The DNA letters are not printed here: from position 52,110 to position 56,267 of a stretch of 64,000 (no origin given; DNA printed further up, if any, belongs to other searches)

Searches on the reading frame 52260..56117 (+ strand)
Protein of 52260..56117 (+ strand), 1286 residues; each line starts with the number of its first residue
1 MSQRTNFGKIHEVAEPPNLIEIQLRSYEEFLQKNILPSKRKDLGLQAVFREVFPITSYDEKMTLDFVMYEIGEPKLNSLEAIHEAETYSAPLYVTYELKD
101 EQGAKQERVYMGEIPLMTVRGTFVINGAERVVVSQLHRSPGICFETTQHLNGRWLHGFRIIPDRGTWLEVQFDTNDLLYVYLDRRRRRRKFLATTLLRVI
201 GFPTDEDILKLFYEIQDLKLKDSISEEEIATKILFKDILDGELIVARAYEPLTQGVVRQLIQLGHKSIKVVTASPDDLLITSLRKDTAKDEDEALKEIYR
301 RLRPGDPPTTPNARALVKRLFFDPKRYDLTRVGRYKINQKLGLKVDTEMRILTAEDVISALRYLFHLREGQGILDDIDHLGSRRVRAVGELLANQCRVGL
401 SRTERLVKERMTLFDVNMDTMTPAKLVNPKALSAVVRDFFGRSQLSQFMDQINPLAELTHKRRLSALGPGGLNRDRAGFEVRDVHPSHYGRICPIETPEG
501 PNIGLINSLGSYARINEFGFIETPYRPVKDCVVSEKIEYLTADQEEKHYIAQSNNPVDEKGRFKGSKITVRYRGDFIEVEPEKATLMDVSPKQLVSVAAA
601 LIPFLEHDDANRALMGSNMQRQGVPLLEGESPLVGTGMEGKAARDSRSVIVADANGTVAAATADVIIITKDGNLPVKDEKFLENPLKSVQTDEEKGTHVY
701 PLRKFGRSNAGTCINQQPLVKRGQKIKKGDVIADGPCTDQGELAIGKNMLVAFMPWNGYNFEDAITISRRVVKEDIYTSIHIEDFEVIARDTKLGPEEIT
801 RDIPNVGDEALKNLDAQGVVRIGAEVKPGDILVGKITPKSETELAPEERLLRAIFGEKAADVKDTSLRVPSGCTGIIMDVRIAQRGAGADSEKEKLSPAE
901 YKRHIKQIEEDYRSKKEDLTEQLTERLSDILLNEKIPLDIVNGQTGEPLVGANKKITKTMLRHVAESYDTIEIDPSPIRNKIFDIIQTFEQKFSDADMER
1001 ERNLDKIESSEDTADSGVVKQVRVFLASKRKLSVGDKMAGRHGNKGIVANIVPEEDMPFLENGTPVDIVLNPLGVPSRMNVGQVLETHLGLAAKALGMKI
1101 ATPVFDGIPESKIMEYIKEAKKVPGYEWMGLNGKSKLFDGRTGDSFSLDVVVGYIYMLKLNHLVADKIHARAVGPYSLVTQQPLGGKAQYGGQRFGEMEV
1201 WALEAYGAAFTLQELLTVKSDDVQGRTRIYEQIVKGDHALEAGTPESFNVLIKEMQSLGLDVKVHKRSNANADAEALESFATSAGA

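Call 31: search_protein_families(library=pfam, proteins=[window:52260-56117:+], max_evalue=0.001)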
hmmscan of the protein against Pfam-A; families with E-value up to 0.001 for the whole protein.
window:52260-56117:+ (1286 aa): 6 families
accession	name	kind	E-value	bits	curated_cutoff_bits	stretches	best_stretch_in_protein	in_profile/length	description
PF00562.33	RNA_pol_Rpb2_6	-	2e-128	429.1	23.4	1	689-1189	18-373/373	RNA polymerase Rpb2, domain 6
PF04565.21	RNA_pol_Rpb2_3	-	1.2e-29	102.7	21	1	447-515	1-68/68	RNA polymerase Rpb2, domain 3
PF04560.25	RNA_pol_Rpb2_7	-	8.2e-27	93.9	32.1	1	1191-1265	1-85/87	RNA polymerase Rpb2, domain 7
PF04561.19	RNA_pol_Rpb2_2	-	1.7e-25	90.2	21.7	1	278-386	86-190/190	RNA polymerase Rpb2, domain 2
PF10385.14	RNA_pol_Rpb2_45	-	2.1e-25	89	28.2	1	525-590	1-66/66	RNA polymerase beta subunit external 1 domain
PF04563.20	RNA_pol_Rpb2_1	-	4.2e-19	69.3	28.2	1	18-431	1-200/203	RNA polymerase beta subunit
